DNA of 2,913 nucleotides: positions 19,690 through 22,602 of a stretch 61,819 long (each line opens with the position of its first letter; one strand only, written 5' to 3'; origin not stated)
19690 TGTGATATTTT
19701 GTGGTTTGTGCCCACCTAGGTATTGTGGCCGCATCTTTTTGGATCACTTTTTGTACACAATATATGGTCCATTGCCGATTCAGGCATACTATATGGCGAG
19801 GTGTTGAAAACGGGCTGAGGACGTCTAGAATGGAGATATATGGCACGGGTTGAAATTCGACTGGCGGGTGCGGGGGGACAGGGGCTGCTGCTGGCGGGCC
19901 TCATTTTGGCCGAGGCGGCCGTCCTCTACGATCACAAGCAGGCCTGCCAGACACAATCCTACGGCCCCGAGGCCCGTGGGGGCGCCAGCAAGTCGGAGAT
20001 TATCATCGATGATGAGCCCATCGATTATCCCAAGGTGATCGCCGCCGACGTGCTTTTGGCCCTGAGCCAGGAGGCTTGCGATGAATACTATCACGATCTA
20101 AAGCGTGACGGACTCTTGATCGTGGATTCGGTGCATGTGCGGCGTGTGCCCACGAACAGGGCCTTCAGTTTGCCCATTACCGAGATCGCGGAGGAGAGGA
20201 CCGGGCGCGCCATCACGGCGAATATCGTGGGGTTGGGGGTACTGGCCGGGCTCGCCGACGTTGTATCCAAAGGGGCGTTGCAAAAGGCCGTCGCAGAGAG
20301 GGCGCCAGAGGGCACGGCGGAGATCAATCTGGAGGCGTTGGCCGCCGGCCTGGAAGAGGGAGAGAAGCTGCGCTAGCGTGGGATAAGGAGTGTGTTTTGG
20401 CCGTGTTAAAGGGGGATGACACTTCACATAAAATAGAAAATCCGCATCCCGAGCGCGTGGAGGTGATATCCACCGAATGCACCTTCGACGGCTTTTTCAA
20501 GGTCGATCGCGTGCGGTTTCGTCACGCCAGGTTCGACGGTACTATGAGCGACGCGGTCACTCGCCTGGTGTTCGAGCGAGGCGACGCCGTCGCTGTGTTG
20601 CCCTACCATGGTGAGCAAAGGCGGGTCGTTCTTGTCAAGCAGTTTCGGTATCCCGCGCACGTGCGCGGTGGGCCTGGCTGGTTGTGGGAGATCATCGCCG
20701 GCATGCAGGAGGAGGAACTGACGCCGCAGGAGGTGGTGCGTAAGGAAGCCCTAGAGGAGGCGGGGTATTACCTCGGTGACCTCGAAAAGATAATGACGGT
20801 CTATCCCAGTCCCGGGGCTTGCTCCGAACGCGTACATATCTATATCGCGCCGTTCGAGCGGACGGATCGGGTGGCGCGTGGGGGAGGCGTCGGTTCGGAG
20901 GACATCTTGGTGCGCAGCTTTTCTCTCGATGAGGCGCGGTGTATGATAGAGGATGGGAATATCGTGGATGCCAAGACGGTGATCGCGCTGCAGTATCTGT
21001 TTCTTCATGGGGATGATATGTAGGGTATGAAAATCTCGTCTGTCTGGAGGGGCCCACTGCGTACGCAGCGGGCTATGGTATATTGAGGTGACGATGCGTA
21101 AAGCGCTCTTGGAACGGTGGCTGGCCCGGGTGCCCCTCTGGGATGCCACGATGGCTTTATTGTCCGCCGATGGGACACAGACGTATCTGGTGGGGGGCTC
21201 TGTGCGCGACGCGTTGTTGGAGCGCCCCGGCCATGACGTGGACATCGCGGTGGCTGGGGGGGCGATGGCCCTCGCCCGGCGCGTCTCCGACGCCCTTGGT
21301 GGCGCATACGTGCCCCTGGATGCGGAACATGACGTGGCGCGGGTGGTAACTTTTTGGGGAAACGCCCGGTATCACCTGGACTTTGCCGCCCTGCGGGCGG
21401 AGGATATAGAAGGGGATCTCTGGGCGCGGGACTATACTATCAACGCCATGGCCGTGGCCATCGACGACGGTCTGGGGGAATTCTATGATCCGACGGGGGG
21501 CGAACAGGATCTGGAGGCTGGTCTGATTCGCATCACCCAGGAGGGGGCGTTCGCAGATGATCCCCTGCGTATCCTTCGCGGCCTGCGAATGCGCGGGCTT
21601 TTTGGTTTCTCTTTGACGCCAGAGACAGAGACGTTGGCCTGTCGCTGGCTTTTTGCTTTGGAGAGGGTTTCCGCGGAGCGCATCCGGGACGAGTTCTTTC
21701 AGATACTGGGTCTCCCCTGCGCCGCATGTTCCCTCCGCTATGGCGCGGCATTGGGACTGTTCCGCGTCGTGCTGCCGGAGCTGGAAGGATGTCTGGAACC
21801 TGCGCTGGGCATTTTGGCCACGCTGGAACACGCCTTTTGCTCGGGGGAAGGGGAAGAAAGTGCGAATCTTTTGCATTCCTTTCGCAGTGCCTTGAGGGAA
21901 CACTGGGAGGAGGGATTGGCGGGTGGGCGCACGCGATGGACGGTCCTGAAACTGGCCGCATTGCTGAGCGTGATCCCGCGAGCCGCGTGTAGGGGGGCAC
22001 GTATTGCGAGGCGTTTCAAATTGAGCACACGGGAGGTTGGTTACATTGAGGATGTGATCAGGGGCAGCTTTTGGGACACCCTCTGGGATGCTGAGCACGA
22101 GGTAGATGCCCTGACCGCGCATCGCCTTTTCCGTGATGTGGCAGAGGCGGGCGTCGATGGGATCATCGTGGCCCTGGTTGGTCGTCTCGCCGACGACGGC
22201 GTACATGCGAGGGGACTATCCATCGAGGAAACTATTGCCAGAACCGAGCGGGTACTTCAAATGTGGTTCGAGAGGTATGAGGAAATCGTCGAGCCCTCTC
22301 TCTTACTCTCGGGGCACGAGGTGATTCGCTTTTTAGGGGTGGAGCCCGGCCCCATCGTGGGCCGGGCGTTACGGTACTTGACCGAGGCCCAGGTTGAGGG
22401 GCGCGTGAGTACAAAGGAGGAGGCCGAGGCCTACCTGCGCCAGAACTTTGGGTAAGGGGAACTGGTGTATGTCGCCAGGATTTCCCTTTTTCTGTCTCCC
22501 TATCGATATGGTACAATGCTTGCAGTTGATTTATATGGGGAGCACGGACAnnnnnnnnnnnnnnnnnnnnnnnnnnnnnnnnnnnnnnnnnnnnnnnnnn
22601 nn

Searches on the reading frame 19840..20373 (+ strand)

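Call 7: search_protein_families(library=pfam, proteins=[window:19840-20373:+], max_evalue=0.001)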
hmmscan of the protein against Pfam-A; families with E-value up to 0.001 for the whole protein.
window:19840-20373:+ (178 aa): 1 family
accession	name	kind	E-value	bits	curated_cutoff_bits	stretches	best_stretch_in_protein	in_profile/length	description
PF01558.24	POR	-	5.3e-34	118.3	27.4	1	12-172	1-173/173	Pyruvate ferredoxin/flavodoxin oxidoreductase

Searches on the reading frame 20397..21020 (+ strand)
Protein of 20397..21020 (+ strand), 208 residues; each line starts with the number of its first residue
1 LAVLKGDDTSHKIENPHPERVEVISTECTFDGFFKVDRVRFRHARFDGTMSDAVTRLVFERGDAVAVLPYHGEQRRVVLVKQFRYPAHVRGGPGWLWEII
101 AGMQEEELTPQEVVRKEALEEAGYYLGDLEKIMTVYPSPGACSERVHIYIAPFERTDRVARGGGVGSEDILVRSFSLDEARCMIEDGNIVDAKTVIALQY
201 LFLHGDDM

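Call 7: search_protein_families(library=pfam, proteins=[window:20397-21020:+], max_evalue=0.001)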
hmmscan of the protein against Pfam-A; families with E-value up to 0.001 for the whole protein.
window:20397-21020:+ (208 aa): 1 family
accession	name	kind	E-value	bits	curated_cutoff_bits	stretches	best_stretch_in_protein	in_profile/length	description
PF00293.34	NUDIX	-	8.3e-11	42.5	21.1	1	61-193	2-129/134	NUDIX domain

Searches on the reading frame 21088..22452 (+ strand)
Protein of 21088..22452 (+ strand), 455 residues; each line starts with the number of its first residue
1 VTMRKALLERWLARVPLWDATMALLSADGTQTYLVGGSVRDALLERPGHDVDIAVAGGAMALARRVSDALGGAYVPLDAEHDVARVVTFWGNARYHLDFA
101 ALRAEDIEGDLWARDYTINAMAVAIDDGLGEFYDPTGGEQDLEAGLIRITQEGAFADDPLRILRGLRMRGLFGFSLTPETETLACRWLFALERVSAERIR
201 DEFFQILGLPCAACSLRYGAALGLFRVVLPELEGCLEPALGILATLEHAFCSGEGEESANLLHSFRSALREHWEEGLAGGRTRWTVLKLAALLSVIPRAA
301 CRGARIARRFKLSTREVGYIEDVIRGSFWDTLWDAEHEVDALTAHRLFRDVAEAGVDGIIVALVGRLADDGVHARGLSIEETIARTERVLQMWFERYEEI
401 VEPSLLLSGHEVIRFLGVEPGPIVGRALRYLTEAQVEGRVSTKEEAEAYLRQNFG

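Call 7: search_protein_families(library=pfam, proteins=[window:21088-22452:+], max_evalue=0.001)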
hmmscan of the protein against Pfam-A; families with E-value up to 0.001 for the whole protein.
window:21088-22452:+ (455 aa): 3 families
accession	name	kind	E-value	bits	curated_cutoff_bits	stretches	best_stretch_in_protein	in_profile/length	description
PF01743.26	PolyA_pol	-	6.3e-18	65.8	23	1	32-148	1-126/126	Poly A polymerase head domain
PF12627.12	PolyA_pol_RNAbd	-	2.4e-08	34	22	1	173-233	1-61/64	Probable RNA and SrmB- binding site of polymerase A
PF13735.12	tRNA_NucTran2_2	-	2e-05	25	27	1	405-446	103-144/149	tRNA nucleotidyltransferase domain 2 putative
